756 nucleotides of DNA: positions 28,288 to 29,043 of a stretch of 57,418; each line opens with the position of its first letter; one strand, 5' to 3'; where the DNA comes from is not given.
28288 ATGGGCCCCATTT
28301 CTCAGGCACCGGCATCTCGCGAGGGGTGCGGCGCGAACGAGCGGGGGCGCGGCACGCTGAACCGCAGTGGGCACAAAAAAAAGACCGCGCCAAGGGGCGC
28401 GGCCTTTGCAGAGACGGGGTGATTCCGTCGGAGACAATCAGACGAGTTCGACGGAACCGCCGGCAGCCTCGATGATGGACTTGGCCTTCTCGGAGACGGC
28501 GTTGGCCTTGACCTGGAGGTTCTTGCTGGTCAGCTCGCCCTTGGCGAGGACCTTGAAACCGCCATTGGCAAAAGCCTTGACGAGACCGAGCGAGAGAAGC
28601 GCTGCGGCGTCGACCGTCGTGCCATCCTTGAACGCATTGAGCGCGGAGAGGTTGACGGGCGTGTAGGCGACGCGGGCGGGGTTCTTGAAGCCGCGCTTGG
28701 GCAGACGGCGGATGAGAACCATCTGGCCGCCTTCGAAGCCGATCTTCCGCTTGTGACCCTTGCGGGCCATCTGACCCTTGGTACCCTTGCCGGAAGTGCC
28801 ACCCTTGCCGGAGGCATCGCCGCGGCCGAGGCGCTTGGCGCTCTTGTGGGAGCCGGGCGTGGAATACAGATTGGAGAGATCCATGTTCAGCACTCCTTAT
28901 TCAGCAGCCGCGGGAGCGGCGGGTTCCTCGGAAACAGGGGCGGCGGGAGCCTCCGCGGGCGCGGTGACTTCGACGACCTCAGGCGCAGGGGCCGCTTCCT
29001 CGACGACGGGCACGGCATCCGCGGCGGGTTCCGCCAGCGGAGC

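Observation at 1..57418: A dense family of mosaic intergenic repeats built from shuffled short modules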

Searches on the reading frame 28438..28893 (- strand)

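Call 56: search_protein_families(library=pfam, max_evalue=0.01, proteins=[window:28438-28893:-])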
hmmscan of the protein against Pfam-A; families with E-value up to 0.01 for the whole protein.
window:28438-28893:- (151 aa): 1 family
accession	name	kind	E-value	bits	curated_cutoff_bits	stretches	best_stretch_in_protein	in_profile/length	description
PF00828.25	Ribosomal_L27A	-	2.3e-16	60.4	21.5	1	79-149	1-72/72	Ribosomal proteins 50S-L15, 50S-L18e, 60S-L27A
